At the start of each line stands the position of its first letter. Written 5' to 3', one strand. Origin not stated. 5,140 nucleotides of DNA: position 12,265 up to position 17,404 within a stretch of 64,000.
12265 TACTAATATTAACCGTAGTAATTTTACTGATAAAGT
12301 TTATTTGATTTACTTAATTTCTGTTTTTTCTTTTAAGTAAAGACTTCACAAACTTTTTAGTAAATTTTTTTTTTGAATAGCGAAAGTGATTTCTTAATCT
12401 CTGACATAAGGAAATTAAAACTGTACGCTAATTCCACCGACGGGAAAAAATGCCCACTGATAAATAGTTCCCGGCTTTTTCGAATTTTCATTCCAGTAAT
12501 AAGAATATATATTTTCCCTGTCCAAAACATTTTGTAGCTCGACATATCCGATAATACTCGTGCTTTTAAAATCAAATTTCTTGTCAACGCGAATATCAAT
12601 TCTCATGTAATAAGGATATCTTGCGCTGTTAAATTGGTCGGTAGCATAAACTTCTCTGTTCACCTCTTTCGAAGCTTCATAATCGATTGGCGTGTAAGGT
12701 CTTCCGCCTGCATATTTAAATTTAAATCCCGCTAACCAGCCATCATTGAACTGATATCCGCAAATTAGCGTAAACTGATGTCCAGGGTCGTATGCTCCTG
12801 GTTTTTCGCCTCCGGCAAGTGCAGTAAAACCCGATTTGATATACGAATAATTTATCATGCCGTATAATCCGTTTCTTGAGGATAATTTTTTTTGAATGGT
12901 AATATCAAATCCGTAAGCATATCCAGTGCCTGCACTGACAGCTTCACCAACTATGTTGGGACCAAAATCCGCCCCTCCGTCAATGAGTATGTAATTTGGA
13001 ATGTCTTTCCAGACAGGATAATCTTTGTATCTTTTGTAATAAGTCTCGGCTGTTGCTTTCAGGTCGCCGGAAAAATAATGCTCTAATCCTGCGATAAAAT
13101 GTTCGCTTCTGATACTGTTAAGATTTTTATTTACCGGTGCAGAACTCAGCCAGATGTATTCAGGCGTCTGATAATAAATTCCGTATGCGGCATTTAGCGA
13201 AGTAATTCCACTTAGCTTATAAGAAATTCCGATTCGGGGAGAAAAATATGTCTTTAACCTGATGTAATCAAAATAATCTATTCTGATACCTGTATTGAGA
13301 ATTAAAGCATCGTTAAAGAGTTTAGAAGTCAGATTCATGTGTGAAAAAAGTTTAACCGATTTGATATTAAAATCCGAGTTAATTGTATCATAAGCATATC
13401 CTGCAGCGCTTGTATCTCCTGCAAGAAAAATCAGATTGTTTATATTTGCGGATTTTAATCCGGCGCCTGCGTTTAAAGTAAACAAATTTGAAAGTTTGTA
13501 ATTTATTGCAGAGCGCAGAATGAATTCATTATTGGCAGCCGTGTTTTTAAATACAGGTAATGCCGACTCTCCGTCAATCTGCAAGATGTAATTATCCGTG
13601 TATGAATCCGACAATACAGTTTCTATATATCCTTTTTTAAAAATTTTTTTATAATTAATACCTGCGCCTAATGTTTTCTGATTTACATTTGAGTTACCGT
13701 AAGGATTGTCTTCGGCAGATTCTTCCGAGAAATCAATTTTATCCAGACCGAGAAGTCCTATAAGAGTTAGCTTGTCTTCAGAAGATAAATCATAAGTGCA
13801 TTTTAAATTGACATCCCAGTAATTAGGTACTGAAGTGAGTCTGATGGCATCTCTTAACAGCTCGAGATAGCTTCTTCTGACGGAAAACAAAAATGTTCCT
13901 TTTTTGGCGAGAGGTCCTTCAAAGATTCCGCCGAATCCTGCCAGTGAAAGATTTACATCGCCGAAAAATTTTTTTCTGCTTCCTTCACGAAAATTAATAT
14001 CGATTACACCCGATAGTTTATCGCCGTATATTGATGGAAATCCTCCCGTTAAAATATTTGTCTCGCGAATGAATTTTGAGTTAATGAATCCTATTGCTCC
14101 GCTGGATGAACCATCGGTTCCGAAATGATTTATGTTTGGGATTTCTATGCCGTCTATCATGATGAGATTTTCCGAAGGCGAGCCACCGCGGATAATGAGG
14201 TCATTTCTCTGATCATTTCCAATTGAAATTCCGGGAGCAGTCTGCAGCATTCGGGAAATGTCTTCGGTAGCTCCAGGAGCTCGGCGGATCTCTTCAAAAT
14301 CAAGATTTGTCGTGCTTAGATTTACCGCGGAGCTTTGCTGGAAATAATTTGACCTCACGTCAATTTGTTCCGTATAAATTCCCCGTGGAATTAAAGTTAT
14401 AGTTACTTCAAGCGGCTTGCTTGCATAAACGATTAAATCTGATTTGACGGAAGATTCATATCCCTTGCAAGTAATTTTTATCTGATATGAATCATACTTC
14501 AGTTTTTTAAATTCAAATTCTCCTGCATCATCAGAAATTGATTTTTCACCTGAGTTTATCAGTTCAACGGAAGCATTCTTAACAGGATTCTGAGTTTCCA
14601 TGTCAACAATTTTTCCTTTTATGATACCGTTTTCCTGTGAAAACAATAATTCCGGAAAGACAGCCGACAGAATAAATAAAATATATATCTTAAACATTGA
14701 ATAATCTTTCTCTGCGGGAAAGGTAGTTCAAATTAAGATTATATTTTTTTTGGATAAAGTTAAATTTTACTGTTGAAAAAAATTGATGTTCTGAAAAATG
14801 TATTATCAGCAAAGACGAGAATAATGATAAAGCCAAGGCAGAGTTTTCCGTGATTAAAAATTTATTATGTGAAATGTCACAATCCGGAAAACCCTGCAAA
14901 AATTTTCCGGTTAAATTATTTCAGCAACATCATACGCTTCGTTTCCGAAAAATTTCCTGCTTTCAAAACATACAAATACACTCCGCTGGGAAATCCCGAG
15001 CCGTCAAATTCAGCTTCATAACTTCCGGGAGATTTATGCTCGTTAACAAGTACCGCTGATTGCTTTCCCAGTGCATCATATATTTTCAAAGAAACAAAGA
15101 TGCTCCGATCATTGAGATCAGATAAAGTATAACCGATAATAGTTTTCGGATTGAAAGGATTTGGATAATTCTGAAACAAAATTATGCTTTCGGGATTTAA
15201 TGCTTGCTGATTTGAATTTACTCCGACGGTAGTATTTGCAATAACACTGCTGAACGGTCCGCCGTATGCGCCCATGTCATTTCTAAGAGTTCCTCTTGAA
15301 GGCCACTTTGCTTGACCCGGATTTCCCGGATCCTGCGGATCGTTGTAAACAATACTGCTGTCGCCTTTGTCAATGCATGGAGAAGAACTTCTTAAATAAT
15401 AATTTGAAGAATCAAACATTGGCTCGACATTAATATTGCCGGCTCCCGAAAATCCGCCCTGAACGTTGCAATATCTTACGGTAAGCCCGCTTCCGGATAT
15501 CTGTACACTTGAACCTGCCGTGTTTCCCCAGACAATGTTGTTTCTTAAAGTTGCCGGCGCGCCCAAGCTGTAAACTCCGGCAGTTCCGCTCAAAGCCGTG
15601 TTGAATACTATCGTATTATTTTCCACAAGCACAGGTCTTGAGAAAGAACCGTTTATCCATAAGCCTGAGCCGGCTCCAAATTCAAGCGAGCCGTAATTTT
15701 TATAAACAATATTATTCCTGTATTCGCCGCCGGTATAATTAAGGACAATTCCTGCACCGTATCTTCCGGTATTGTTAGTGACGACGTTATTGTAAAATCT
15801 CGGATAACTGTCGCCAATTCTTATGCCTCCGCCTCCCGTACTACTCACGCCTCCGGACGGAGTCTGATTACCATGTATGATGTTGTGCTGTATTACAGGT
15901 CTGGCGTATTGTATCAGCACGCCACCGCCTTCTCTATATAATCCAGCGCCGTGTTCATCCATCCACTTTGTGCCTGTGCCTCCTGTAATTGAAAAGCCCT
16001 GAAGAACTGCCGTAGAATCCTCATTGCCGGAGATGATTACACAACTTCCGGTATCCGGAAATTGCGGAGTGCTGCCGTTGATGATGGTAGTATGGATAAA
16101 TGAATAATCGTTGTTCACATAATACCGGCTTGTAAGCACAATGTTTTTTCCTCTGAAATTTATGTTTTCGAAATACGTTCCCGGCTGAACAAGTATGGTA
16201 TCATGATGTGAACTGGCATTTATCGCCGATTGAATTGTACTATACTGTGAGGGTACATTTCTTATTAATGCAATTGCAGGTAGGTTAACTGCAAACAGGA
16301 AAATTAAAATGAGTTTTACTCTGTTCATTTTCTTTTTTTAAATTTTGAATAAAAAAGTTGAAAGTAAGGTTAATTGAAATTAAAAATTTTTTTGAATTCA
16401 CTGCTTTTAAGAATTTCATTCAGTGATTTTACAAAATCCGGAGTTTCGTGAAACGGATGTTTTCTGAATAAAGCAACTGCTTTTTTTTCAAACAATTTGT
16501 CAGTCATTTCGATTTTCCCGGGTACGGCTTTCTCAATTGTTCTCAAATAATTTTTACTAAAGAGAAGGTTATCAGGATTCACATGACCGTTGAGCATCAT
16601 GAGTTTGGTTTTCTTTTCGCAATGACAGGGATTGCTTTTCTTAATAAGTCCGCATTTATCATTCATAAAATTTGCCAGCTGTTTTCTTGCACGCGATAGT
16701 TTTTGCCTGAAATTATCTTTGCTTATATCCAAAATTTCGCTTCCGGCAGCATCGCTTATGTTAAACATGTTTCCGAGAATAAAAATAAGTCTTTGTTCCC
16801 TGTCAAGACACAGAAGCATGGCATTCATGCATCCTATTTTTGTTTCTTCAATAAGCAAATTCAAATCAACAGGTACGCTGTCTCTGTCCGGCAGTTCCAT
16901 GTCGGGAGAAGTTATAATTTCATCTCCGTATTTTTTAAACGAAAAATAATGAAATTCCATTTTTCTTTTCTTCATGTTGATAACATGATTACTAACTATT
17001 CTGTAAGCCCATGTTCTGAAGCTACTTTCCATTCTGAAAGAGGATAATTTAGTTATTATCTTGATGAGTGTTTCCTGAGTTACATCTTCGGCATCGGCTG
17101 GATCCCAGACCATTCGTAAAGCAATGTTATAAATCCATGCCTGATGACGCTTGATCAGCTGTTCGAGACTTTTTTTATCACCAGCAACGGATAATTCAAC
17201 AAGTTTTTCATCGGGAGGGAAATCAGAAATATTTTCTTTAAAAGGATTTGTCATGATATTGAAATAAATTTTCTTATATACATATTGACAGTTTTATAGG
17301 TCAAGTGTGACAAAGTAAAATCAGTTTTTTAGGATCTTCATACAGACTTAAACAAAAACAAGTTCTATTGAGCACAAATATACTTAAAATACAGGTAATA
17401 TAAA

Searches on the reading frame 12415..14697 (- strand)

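Call 56: search_protein_families(library=pfam, proteins=[window:12415-14697:-], max_evalue=0.0001)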
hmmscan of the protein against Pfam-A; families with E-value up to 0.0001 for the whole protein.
window:12415-14697:- (760 aa): 4 families
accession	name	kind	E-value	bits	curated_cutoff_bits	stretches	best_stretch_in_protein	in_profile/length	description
PF13620.12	CarboxypepD_reg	-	1.5e-12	48.1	32.3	1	26-102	2-81/82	Carboxypeptidase regulatory-like domain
PF07715.20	Plug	-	1.9e-11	44.9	23.9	1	126-230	6-106/107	TonB-dependent Receptor Plug Domain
PF13715.12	CarbopepD_reg_2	-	6.8e-11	42.5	32.2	1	26-86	1-61/88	CarboxypepD_reg-like domain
PF25183.1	OMP_b-brl_4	-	1.7e-05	23.9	30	1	482-516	435-470/838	Outer membrane beta barrel domain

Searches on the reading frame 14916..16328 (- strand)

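Call 56: search_protein_families(library=pfam, proteins=[window:14916-16328:-], max_evalue=0.0001)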
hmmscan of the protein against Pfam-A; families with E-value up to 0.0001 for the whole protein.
window:14916-16328:- (470 aa): 1 family
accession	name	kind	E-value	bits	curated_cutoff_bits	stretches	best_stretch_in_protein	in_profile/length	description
PF18962.6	Por_Secre_tail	-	3.6e-08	34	27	1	388-466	2-73/75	Secretion system C-terminal sorting domain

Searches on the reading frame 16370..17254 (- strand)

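Call 56: search_protein_families(library=pfam, proteins=[window:16370-17254:-], max_evalue=0.0001)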
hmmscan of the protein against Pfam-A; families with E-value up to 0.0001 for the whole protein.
window:16370-17254:- (294 aa): 2 families
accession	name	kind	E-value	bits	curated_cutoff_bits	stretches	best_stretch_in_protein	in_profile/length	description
PF04542.20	Sigma70_r2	-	2e-17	63.2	24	1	33-98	1-68/71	Sigma-70 region 2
PF08281.18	Sigma70_r4_2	-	4.5e-05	23.5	25.7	1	142-193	3-54/54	Sigma-70, region 4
